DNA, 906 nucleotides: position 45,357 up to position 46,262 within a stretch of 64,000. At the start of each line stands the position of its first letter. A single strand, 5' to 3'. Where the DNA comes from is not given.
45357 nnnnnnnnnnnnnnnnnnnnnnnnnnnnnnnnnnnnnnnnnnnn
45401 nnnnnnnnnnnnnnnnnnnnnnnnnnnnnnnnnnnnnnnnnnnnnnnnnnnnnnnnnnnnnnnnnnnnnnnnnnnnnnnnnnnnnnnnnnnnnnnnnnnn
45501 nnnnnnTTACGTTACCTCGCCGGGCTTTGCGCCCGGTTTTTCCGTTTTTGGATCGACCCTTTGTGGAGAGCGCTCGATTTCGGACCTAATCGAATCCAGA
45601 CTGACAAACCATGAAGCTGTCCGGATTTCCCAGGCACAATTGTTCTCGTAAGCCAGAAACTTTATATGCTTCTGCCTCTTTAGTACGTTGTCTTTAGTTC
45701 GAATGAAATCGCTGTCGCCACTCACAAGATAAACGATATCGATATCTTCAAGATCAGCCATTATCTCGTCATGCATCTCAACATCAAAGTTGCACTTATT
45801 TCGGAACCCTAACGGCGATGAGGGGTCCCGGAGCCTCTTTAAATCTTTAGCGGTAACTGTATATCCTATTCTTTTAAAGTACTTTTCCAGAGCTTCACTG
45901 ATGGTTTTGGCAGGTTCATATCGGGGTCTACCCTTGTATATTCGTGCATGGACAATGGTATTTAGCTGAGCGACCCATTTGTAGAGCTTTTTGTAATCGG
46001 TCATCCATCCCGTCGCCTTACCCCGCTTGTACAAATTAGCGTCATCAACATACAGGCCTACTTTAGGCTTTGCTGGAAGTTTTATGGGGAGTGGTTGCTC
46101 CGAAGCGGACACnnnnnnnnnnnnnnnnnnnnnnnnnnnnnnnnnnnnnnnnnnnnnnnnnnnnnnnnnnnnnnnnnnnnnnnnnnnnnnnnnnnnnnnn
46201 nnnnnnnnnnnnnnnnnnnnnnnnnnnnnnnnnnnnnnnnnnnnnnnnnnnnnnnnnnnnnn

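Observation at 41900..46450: Patchy accessory region abutting the 3' end of the intron-containing tRNA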

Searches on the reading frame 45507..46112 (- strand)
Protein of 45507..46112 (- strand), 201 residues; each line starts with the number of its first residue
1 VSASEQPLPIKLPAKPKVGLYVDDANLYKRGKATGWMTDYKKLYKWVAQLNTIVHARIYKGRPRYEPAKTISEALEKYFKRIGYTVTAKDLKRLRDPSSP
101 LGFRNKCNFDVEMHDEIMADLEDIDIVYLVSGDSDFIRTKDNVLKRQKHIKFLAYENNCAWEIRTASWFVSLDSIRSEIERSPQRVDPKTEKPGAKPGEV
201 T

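Call 8: search_protein_families(library=pfam, max_evalue=0.1, proteins=[window:45507-46112:-])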
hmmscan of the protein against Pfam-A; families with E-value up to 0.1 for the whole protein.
window:45507-46112:- (201 aa): 2 families
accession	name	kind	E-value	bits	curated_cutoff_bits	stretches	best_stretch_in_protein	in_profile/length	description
PF01936.24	NYN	-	2.8e-14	54.3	24.2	1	17-166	1-138/145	NYN domain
PF08986.15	DUF1889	-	0.037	14.5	26.9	0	18-52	40-75/96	Domain of unknown function (DUF1889)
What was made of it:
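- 45507..46112 (-): NYN/LabA-type (PF01936) PIN-like nuclease with an intact acidic active site. It belongs to a highly conserved, solitary CPR gene family. Pfam 54.3 bits (call 8).
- Checked: NYN, 45507-46112(-), Pfam PF01936 at 54.3 bits against a cut-off of 24.2 (call 8).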

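Call 10: search_protein_families(library=padloc, max_evalue=0.1, proteins=[window:45507-46112:-])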
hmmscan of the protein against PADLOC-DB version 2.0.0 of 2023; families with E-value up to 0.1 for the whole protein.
window:45507-46112:- (201 aa): 2 families
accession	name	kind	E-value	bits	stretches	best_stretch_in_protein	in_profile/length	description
PDLC01154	NYN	-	7e-06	23.6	1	20-180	150-303/310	"LabA-like protein, NYN family nuclease"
PDLC04838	PDC-S04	-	0.032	12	1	40-91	76-124/209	-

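Call 11: search_protein_families(library=phrogs, max_evalue=0.1, proteins=[window:45507-46112:-])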
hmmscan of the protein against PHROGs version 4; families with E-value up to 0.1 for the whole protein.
window:45507-46112:- (201 aa): 1 family
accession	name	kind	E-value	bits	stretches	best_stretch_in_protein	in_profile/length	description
phrog_15682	-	unknown function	0.053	14.7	0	68-97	26-56/64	-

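Call 12: search_protein_families(library=ncbifam, max_evalue=0.1, proteins=[window:45507-46112:-])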
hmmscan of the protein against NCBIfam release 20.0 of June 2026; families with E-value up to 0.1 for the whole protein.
window:45507-46112:- (201 aa): 1 family
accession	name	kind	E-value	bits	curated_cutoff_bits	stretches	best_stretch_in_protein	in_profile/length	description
NF002235.0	PRK01146.1-3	equivalog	0.044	13.9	95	0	116-156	4-44/95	DNA-directed RNA polymerase subunit L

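Call 14: find_encoding_contigs(protein=window:45507-46112:-, flank=10000, max_places=10)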
Protein window:45507-46112:- (201 aa): no gene with exactly this product is on record in the collection.

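Call 16: find_homologous_proteins(query=window:45507-46112:-, max_evalue=0.001)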
Query window:45507-46112:- (201 aa): 146 proteins with E <= 0.001 among 275 candidates; the best 120 are listed.
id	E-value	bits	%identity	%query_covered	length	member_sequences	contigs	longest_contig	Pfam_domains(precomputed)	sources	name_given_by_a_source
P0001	2.2e-132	457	100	100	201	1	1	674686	PF01936.25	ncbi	-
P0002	5.5e-108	377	82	100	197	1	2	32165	PF01936.25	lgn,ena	-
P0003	2.2e-107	375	78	100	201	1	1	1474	PF01936.25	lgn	-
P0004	2.0e-105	369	81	97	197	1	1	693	PF01936.25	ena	-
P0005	4.7e-105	367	78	100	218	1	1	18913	PF01936.25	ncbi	-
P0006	2.3e-104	365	76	100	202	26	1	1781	PF01936.25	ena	-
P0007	3.8e-104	364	78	92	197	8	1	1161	PF01936.25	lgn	-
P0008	9.2e-103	360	77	100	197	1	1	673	PF01936.25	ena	-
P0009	4.2e-102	358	75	100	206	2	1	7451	PF01936.25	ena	-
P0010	9.7e-102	357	85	83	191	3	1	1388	PF01936.25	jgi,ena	-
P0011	1.6e-101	356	79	97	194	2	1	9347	PF01936.25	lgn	-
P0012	4.0e-101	355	78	97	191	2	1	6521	PF01936.25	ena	-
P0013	6.0e-101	354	78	97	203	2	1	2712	PF01936.25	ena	-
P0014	6.1e-101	354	83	87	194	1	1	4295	PF01936.25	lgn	-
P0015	1.2e-100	353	74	100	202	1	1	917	PF01936.25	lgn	-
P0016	2.2e-99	349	82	90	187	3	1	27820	PF01936.25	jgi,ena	-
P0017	2.4e-99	349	77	96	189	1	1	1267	PF01936.25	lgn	-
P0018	3.9e-99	348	77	96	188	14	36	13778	PF01936.25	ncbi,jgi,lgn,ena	-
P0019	4.5e-99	348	78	95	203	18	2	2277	PF01936.25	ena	-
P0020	5.5e-99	348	84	88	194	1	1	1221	PF01936.25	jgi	jgi:uncharacterized LabA/DUF88 family protein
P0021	3.0e-98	345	80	91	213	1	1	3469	PF01936.25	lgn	-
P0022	5.5e-98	344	79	90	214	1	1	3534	PF01936.25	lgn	-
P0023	1.2e-97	343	81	91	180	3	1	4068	PF01936.25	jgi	-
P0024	1.7e-97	343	75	98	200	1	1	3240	PF01936.25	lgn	-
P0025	7.3e-97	341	75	96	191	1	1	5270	PF01936.25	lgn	-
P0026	2.4e-96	339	80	87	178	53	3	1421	PF01936.25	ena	-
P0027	2.9e-96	339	81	87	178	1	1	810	PF01936.25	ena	-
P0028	5.2e-96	338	81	86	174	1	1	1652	PF01936.25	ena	-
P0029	5.6e-96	338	81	87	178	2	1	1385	PF01936.25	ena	-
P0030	6.3e-96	338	80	87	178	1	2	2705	PF01936.25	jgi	jgi:uncharacterized LabA/DUF88 family protein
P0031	1.0e-95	337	83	85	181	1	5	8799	PF01936.25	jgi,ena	-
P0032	1.1e-95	337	79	87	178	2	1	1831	PF01936.25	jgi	-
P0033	1.2e-95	337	74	96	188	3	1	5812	PF01936.25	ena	-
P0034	4.3e-95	335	74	96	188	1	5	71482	PF01936.25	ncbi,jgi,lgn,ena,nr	ncbi:MAG: NYN domain-containing protein [Candidatus Parcubacteria bacterium]|nr:NYN domain-containin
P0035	6.9e-95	334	76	96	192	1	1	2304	PF01936.25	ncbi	-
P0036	1.3e-94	333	78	87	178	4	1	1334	PF01936.25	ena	-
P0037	2.6e-94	332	75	95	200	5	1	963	PF01936.25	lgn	-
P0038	2.7e-94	332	77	92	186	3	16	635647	PF01936.25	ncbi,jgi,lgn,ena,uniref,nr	ncbi:MAG: LabA [Candidatus Jorgensenbacteria bacterium GW2011_GWA1_48_11]|uniref:LabA n=1 Tax=Candid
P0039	3.7e-94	332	78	87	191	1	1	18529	PF01936.25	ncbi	-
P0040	5.5e-94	331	75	95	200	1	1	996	PF01936.25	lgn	-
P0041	7.7e-94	331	77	89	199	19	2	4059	PF01936.25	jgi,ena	-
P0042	1.5e-93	330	79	87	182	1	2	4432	PF01936.25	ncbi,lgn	-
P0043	2.9e-93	329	77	88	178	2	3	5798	PF01936.25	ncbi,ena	-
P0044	3.2e-93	329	78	87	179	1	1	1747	PF01936.25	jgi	jgi:uncharacterized LabA/DUF88 family protein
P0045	3.6e-93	329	79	87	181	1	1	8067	PF01936.25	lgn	-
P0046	5.5e-93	328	73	95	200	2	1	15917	PF01936.25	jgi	jgi:uncharacterized LabA/DUF88 family protein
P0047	1.4e-92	327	73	96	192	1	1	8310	PF01936.25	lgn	-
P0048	2.5e-92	326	73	95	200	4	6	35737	PF01936.25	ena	-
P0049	3.0e-92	326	73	96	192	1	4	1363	PF01936.25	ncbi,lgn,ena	-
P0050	5.9e-92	325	77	86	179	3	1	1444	PF01936.25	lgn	-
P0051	1.3e-91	324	72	91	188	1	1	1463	PF01936.25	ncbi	-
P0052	1.5e-91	323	70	96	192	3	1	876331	PF01936.25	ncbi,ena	-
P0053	1.6e-91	323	77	86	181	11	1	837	PF01936.25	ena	-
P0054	5.4e-91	322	77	86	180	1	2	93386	PF01936.25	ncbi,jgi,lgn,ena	-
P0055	9.1e-91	321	74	91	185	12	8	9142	PF01936.25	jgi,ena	-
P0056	5.2e-90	318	79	85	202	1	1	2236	PF01936.25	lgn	-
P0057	5.8e-90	318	76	85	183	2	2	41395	PF01936.25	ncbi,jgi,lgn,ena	ncbi:MAG: NYN domain-containing protein [Candidatus Paceibacterota bacterium]|jgi:uncharacterized La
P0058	1.9e-89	316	76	86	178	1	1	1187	PF01936.25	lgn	-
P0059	3.0e-89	316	72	91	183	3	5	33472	PF01936.25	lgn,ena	-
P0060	1.2e-88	314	72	89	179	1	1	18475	PF01936.25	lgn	-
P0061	1.9e-87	310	73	87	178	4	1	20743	PF01936.25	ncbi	ncbi:MAG: NYN domain-containing protein [Patescibacteria group bacterium]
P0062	3.2e-87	309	71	90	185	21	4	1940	PF01936.25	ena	-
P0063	3.8e-86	306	73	89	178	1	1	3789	PF01936.25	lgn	-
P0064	3.0e-85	303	68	96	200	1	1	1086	PF01936.25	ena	-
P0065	7.2e-85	302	74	87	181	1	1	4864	PF01936.25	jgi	jgi:uncharacterized LabA/DUF88 family protein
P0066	5.7e-84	299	67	98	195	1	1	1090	PF01936.25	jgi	jgi:hypothetical protein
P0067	1.8e-83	297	78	82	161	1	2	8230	PF01936.25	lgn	-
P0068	2.5e-82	293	69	89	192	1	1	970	PF01936.25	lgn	-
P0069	7.8e-82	292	77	82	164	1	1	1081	PF01936.25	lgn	-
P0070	1.1e-81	291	68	88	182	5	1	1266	PF01936.25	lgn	-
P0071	4.7e-81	289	63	100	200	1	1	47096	PF01936.25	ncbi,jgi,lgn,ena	ncbi:MAG: NYN domain-containing protein [bacterium]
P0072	1.1e-80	288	65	95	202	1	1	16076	PF01936.25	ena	-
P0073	3.9e-80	286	69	86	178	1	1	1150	PF01936.25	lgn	-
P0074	5.8e-80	286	63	96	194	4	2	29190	PF01936.25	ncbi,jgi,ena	-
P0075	7.2e-80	285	69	86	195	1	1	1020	PF01936.25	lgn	-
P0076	9.5e-80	285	64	95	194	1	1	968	PF01936.25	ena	-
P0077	1.1e-79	285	63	96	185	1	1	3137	PF01936.25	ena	-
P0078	1.1e-79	285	73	80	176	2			PF01936.25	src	-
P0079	1.9e-79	284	85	72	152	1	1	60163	PF01936.25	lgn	-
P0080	3.8e-78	280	81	74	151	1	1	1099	PF01936.25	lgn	-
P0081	3.3e-77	277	82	72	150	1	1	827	PF01936.25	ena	-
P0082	3.5e-77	276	65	88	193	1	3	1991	PF01936.25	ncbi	-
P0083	4.6e-77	276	61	96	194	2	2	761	PF01936.25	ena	-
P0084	4.7e-77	276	64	95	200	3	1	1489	PF01936.25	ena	-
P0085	6.3e-77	276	64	89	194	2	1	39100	PF01936.25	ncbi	-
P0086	1.8e-76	274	60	96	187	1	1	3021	PF01936.25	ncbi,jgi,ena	-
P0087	3.3e-76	273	65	88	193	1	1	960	PF01936.25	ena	-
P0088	3.4e-76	273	65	88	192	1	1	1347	PF01936.25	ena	-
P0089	4.9e-76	273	79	73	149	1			PF01936.25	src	-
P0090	1.1e-75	272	65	88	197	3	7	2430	PF01936.25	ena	-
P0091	1.6e-75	271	65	87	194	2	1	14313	PF01936.25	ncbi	-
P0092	6.8e-75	269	60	92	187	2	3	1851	PF01936.25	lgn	-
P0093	2.2e-74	267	62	89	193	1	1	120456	PF01936.25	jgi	jgi:uncharacterized LabA/DUF88 family protein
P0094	2.4e-74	267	67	85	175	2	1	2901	PF01936.25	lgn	-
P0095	2.5e-74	267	65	85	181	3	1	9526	PF01936.25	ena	-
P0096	2.9e-73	264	60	90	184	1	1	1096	PF01936.25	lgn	-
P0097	1.7e-72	261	60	89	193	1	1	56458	PF01936.25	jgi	jgi:NYN domain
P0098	3.5e-71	257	66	81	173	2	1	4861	PF01936.25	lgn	-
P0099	9.7e-70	252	74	75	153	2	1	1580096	PF01936.25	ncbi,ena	-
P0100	1.2e-69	252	76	72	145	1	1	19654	PF01936.25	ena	-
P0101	7.6e-69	249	65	83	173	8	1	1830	PF01936.25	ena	-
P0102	1.7e-66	242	71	72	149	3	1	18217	PF01936.25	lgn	-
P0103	2.1e-65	238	59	90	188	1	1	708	PF01936.25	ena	-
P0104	2.2e-64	235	63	82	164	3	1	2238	PF01936.25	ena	-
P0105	2.2e-64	235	81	62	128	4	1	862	PF01936.25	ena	-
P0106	1.2e-63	232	55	84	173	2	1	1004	PF01936.25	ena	-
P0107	8.0e-63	230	66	70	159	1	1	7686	PF01936.25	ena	-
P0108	1.3e-62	229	58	84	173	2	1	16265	PF01936.25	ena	-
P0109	3.4e-59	218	57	86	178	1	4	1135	PF01936.25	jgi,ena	-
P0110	9.1e-59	216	57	87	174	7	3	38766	PF01936.25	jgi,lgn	-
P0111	8.5e-58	213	58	83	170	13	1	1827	PF01936.25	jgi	jgi:uncharacterized LabA/DUF88 family protein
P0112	3.5e-57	211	57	88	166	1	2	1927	PF01936.25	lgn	-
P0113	3.8e-56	208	54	85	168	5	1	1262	PF01936.25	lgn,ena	-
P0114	1.8e-55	206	54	85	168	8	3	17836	PF01936.25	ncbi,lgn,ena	ncbi:MAG: NYN domain-containing protein [Patescibacteria group bacterium]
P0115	3.8e-55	205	58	82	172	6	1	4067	PF01936.25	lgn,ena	-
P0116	6.2e-55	204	51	85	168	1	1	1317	PF01936.25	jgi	-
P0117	8.2e-55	203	55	84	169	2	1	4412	PF01936.25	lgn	-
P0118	3.4e-54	201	55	83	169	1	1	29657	PF01936.25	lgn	-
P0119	1.9e-53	199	55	81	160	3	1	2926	PF01936.25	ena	-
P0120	8.5e-52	194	53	82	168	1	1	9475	PF01936.25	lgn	-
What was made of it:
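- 45507..46112 (-): 146 homologs, most at 55-85% identity (call 16).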

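Call 17: find_encoding_contigs(protein=P0001, flank=10000, max_places=3)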
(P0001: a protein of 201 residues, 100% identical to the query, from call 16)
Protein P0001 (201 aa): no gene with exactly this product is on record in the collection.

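Call 18: find_encoding_contigs(protein=P0038, flank=10000, max_places=4)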
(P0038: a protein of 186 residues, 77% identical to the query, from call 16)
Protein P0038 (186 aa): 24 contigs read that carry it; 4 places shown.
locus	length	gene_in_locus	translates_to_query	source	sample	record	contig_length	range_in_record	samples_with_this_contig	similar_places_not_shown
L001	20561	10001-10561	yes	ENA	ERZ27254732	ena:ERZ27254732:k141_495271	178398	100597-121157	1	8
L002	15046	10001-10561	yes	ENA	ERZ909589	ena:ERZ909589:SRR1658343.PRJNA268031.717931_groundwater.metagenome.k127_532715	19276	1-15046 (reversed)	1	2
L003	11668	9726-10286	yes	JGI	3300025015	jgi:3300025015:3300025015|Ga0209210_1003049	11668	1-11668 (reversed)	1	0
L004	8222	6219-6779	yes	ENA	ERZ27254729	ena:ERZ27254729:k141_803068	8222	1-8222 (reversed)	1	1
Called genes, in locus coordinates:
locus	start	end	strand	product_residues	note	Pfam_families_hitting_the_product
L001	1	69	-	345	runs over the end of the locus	-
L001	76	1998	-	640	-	PF19590:TrbL_3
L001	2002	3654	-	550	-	-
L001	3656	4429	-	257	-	-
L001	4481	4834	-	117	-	-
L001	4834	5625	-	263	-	PF00398:RrnaAD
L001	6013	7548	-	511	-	PF05362:Lon_C (weak), PF13541:ChlI, PF00493:MCM (faint), PF01078:Mg_chelatase, PF07728:AAA_5, PF13335:Mg_chelatase_C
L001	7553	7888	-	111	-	PF01258:zf-dskA_traR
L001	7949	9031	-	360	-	-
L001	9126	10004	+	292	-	-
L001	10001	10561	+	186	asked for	PF01936:NYN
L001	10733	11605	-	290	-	PF12762:DDE_Tnp_IS1595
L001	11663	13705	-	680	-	PF01138:RNase_PH, PF00013:KH_1 (weak), PF00575:S1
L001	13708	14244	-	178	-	PF01936:NYN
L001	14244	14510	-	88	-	PF00312:Ribosomal_S15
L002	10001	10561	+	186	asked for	PF01936:NYN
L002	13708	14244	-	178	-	PF01936:NYN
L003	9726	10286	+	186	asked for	PF01936:NYN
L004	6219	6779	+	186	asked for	PF01936:NYN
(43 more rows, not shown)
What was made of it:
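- A paralog lies between rpsO and pnp (call 18).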

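Call 19: find_encoding_contigs(protein=P0002, flank=10000, max_places=3)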
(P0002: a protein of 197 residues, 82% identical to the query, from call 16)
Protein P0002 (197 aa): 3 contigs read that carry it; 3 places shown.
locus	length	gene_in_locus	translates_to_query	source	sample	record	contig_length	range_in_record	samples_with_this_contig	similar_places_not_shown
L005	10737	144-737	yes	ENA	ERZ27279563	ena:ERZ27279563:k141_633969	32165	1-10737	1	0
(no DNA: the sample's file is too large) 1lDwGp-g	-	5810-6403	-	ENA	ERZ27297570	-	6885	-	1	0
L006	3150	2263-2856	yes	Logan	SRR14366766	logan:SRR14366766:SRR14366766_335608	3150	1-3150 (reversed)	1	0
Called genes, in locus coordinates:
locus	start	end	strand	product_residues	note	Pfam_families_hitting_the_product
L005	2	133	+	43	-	?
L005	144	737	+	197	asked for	PF01936:NYN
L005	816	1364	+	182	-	PF20772:TACO1_YebC_N, PF01709:Transcrip_reg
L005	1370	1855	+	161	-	PF02075:RuvC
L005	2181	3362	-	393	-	PF00579:tRNA-synt_1b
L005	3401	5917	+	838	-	PF00912:Transgly, PF00905:Transpeptidase, PF17957:Big_7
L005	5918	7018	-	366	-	PF00712:DNA_pol3_beta, PF02767:DNA_pol3_beta_2, PF02768:DNA_pol3_beta_3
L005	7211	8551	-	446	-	PF11638:DnaA_N, PF01695:IstB_IS21, PF00308:Bac_DnaA, PF00004:AAA (weak), PF08299:Bac_DnaA_C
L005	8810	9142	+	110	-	PF00825:Ribonuclease_P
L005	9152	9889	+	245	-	PF02096:60KD_IMP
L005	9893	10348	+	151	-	PF01424:R3H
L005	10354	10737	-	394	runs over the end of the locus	-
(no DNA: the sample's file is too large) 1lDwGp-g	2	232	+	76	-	?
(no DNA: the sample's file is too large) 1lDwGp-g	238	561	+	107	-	-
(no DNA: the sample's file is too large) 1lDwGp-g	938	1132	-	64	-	-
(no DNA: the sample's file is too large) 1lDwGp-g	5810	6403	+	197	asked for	PF01936:NYN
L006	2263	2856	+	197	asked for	PF01936:NYN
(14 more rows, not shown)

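Call 25: find_related_loci(query=P0001, collection=genome_contigs, flank=10000)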
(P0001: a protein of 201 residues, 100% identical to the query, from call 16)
Query P0001 (201 aa) in genome_contigs; peptide patterns used: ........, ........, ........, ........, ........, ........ (x = any residue, [..] = any of these).
195 stretches matched a pattern; 23 encode a relative of the query (tblastn E <= 1e-3); 23 distinct loci.
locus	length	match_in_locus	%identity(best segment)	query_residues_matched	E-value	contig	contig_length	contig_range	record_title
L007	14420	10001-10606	78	1-201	7e-110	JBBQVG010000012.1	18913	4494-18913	MAG: Candidatus Paceibacteria bacterium isolate Co_metawrap_1985 Cmw_1985_k141_17502989_length_18913_cov_9.0000, whole g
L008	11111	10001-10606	77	1-201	4e-109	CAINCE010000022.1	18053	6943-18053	uncultured bacterium isolate KR5_bin-306 genome assembly, contig: bin-306:22/77, whole genome shotgun sequence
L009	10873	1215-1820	76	1-201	6e-109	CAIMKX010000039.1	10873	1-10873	uncultured bacterium isolate AM-2014-D8_bin-0381 genome assembly, contig: bin-0381:39/56, whole genome shotgun sequence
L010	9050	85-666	79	10-201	1e-108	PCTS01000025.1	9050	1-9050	MAG: Candidatus Campbellbacteria bacterium CG22_combo_CG10-13_8_21_14_all_43_18 CG22_scaffold_5065_c, whole genome shotg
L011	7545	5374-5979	76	1-201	3e-108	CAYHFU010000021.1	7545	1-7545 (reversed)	MAG TPA_asm: uncultured Candidatus Saccharibacteria bacterium isolate ERP119705_co12_215 genome assembly, contig: NODE_1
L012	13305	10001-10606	75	1-201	7e-107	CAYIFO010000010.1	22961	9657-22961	MAG TPA_asm: uncultured Candidatus Saccharibacteria bacterium isolate ERP119705_co18_164 genome assembly, contig: NODE_2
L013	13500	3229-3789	79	12-201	2e-103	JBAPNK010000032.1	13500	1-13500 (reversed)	MAG: Minisyncoccia bacterium isolate MFD01223_ilm_asm_bin34 k127_96333, whole genome shotgun sequence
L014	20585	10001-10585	75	4-201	3e-102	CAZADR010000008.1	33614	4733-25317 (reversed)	MAG TPA_asm: uncultured Candidatus Saccharibacteria bacterium isolate ERP113451_co1_17 genome assembly, contig: NODE_142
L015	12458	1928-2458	81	10-184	3e-101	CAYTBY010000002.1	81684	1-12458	MAG TPA_asm: uncultured Candidatus Saccharibacteria bacterium isolate SRP178908_co1_2 genome assembly, contig: NODE_138_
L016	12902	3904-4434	81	10-184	1e-100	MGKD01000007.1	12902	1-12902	MAG: Candidatus Yanofskybacteria bacterium RIFCSPHIGHO2_12_FULL_45_19b rifcsphigho2_12_scaffold_17497, whole genome shot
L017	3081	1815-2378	74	10-201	1e-102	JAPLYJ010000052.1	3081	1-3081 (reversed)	MAG: Candidatus Parcubacteria bacterium isolate LacPavin_0419_WC90_MAG_32_30 LacPavin_0419_WC90_scaffold_177750, whole g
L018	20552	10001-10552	77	1-184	4e-99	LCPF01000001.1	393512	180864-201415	MAG: Candidatus Jorgensenbacteria bacterium GW2011_GWA1_48_11 UY23_C0001, whole genome shotgun sequence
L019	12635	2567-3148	74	4-194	2e-98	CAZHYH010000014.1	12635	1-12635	MAG TPA_asm: uncultured Candidatus Saccharibacteria bacterium isolate binchicken_co387_517 genome assembly, contig: NODE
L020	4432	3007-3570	75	8-196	6e-98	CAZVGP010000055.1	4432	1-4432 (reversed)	MAG TPA_asm: uncultured Candidatus Saccharibacteria bacterium isolate SRP269290_co8_15 genome assembly, contig: NODE_589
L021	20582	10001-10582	70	8-201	3e-97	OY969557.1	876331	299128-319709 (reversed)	MAG: uncultured bacterium isolate MFD09286.bin.c.8 genome assembly, chromosome: 1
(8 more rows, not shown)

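Call 33: find_related_loci(query=P0123, collection=viral_contigs, flank=5000)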
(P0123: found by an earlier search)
Query P0123 (176 aa) in viral_contigs; peptide patterns used: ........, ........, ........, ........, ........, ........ (x = any residue, [..] = any of these).
12 stretches matched a pattern, but none encodes a relative of the query by tblastn (E <= 1e-3).

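Call 35: find_related_loci(query=P0122, collection=viral_contigs, flank=5000)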
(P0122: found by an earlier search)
Query P0122 (206 aa) in viral_contigs; peptide patterns used: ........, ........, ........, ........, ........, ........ (x = any residue, [..] = any of these).
10 stretches matched a pattern, but none encodes a relative of the query by tblastn (E <= 1e-3).

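Call 36: find_encoding_contigs(protein=P0121, flank=10000, max_places=6)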
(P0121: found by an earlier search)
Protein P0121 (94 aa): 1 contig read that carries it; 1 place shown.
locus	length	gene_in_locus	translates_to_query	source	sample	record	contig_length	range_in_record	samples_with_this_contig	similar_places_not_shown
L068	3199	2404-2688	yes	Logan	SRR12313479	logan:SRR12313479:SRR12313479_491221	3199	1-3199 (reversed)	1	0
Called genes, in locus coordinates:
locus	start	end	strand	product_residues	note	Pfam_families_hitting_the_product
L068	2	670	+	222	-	?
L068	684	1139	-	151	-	PF06983:3-dmu-9_3-mt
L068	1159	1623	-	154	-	PF22677:Ble-like_N (weak)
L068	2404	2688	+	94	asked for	-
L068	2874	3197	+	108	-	?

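Call 37: find_encoding_contigs(protein=P0123, flank=10000, max_places=6)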
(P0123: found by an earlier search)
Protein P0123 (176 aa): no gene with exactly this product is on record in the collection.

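Call 40: find_homologous_proteins(query=P0122, max_evalue=0.001)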
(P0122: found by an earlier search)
Query P0122 (206 aa): 1 proteins with E <= 0.001 among 105 candidates.
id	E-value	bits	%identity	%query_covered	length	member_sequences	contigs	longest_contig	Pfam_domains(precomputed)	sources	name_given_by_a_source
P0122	5.2e-138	475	100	100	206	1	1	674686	-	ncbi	-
